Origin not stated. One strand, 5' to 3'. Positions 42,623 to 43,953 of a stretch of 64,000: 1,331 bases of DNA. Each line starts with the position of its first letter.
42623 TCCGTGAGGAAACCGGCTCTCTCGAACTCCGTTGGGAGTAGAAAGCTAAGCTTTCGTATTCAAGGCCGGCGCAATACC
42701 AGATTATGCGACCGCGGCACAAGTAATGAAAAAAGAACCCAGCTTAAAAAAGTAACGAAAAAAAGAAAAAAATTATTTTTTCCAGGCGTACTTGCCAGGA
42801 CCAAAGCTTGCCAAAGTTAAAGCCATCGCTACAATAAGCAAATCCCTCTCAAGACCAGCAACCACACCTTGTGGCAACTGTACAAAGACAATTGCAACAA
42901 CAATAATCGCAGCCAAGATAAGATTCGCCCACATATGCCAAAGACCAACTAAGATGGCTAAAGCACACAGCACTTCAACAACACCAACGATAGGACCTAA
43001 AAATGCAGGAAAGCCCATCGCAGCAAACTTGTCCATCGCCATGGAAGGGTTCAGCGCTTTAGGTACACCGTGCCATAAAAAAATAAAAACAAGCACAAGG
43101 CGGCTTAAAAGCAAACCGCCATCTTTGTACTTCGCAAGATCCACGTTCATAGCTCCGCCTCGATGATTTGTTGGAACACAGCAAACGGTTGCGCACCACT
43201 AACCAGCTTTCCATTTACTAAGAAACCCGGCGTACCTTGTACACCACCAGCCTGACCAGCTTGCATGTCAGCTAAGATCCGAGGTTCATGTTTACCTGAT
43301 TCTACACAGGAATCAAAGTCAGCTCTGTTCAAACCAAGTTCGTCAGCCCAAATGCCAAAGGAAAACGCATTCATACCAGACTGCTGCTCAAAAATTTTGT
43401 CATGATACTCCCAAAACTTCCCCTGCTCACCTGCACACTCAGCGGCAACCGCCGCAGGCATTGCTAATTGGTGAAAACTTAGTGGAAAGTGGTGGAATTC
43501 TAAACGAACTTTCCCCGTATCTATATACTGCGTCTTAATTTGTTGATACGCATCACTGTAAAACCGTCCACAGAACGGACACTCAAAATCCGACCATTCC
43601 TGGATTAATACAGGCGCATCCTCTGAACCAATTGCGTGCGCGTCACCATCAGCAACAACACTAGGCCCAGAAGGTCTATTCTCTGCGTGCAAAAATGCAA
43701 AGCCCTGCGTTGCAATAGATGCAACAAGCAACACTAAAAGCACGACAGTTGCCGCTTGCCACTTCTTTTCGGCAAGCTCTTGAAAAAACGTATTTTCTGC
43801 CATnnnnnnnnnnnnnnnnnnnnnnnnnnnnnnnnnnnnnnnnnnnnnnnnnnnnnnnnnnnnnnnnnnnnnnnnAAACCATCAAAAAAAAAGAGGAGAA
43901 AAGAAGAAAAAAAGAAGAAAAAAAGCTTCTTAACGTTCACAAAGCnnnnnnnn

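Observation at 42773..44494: DsbA-like oxidoreductase translationally coupled to a DoxX membrane protein, next to a membrane-anchored wHTH regulator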

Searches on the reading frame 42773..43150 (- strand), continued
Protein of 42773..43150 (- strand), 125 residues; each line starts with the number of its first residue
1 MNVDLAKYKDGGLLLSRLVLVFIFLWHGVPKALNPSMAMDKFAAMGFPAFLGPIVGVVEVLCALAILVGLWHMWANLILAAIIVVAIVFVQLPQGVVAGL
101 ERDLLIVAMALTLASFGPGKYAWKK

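Call 69: fold_search(model_id=the predicted structure, library=pdb)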
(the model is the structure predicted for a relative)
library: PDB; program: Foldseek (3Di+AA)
matches with E <= 10: 86; with E <= 0.001: 0
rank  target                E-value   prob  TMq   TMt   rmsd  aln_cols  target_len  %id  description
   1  9h9e_B                1.3e-01  1.00  0.68  0.64   4.3       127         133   16  Cryo-EM structure of the human GABAA receptor alpha1 subunit in complex with the assembly factor NACHO/TMEM35A (released 2024-12-04)
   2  9lxr_R                1.2e+00  0.06  0.17  0.08  16.9       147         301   14  A Cryo-EM structure of LA-PTH-PTH1R-Beta-arrestin1 complex (state 1 conformation) (released 2025-09-10)
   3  9m88_A                1.3e+00  0.12  0.23  0.14  11.5       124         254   20  PGS fused GPR3 dimer with antagonist AF64394 (released 2025-09-24)
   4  8x2k_A                1.4e+00  0.11  0.23  0.14  11.5       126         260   20  OEA bound GPR3-Gs complex structure (released 2024-04-03)
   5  1ml5_Z                1.8e+00  0.15  0.27  0.10  14.0       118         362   13  Structure of the E. coli ribosomal termination complex with release factor 2 (released 2003-01-14)
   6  1gqe                  2.8e+00  0.12  0.28  0.11  14.2       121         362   13  Polypeptide Chain Release Factor 2 (RF2) from Escherichia coli (released 2002-04-04)
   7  8esv_B                3.0e+00  0.28  0.39  0.22   8.9       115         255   13  Structure of human ADAM10-Tspan15 complex bound to 11G2 vFab (released 2023-06-14)
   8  7y66_D                3.1e+00  0.20  0.35  0.18   9.7       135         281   16  Cryo-EM structure of BM213-bound C5aR1 in complex with Gi protein (released 2023-03-01)
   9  7vif_F                3.1e+00  0.06  0.18  0.11  18.1       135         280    8  Cryo-EM structure of Gi coupled Sphingosine 1-phosphate receptor bound with (S)-FTY720-P (released 2022-09-28)
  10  9lxp_R                3.3e+00  0.03  0.18  0.09  18.1       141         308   16  A Cryo-EM structure of LA-PTH-PTH1R-Beta-arrestin1 complex (state 2 conformation) (released 2026-03-04)
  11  9ly2_R                3.3e+00  0.03  0.18  0.08  17.8       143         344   15  A Cryo-EM structure of LA-PTH-PTH1R-V2RT-Beta-arrestin1 complex (state 1 conformation) (released 2026-03-04)
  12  3brp_B                3.5e+00  0.14  0.34  0.27  10.4       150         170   14  Crystal Structure of C-Phycocyanin from Galdieria sulphuraria (released 2009-02-24)
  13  6xbw_o                3.6e+00  0.13  0.33  0.28  11.3       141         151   11  Cryo-EM structure of V-ATPase from bovine brain, state 1 (released 2020-08-19)
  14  7oj0_8                3.6e+00  0.08  0.26  0.12  14.6       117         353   11  Cryo-EM structure of 70S ribosome stalled with TnaC peptide and RF2 (released 2021-09-15)
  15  6uuj_H                3.6e+00  0.04  0.20  0.17  23.7       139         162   11  Structure of PE5-PPE4-EspG3 complex from the type VII (ESX-3) secretion system, space group P212121 (released 2020-01-29)
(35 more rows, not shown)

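Call 86: search_protein_families(library=pfam, proteins=[L049:5384-5788:+, L049:5001-5384:+, L049:5784-6218:-, L049:3903-4775:+], max_evalue=0.01)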
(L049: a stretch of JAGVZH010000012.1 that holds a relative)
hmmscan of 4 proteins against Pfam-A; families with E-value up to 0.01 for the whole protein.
L049:5384-5788:+ (135 aa): 1 family
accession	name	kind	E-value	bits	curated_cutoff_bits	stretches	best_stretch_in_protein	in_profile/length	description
PF07884.19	VKOR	-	4.8e-24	85.4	27.5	1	7-133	3-133/134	Vitamin K epoxide reductase family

L049:5001-5384:+ (128 aa): 4 families
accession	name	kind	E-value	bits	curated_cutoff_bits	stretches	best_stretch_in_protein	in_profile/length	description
PF07681.17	DoxX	-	5.4e-11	43.4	23.6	1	12-85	1-81/85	DoxX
PF13564.11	DoxX_2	-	0.00013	22.5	26.3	1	16-90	2-84/103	DoxX-like family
PF07291.16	MauE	-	0.00063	20.5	27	1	13-92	5-92/128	Methylamine utilisation protein MauE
PF03729.18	DUF308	-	0.0014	19.3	25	1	6-61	14-69/73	Short repeat of unknown function (DUF308)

L049:5784-6218:- (145 aa): 3 families
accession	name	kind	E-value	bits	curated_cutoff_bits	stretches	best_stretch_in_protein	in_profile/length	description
PF07681.17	DoxX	-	1.6e-20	73.9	23.6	1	14-96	1-85/85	DoxX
PF07291.16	MauE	-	3.2e-06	27.9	27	1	13-93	3-86/128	Methylamine utilisation protein MauE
PF04173.18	DoxD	-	0.002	18.5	22.7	0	56-144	68-149/167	TQO small subunit DoxD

L049:3903-4775:+ (291 aa): 1 family
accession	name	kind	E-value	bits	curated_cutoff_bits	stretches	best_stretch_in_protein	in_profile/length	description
PF00487.30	FA_desaturase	-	2.3e-23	83.7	29.7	1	58-278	5-248/253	Fatty acid desaturase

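Call 93: list_cluster_members(proteins=[P0001, P0033, P0153, P0002, P0158, P0241, P0279])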
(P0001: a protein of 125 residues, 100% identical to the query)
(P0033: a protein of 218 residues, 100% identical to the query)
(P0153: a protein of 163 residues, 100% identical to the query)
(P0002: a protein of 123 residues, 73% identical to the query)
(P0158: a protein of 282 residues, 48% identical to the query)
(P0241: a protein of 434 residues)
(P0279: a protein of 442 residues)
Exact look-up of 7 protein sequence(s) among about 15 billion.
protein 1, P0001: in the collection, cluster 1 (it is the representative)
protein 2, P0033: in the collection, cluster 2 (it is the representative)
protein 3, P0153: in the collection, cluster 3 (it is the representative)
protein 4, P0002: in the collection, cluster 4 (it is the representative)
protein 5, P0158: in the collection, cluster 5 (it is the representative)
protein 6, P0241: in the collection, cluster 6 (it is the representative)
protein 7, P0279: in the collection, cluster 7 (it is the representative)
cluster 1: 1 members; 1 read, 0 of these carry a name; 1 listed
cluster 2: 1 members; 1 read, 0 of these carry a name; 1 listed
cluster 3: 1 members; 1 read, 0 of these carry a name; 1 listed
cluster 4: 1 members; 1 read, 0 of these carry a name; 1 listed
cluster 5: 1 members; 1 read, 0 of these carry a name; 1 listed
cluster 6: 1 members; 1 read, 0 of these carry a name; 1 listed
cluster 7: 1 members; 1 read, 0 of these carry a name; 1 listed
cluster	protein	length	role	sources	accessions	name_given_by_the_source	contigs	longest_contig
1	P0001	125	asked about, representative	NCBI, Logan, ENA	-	-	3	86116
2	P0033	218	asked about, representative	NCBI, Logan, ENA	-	-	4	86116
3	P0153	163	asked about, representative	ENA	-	-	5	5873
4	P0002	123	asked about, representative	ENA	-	-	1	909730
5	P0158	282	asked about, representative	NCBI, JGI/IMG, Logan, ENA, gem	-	-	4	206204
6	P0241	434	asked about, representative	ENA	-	-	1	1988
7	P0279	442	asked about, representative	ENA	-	-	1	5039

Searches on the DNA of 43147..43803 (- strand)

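Call 71: search_rna_families(sources=[L051, L052], threshold=gathering)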
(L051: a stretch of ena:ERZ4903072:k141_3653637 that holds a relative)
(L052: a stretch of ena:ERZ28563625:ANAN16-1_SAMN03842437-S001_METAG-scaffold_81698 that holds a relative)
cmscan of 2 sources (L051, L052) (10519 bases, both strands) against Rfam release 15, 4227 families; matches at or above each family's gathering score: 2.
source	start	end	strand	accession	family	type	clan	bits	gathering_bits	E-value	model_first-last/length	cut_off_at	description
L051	4964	5047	+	RF00005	tRNA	Gene; tRNA;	CL00001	58.9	29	6e-11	1-71/71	no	tRNA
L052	1902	1985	+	RF00005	tRNA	Gene; tRNA;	CL00001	45.5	29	2.9e-07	1-71/71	no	tRNA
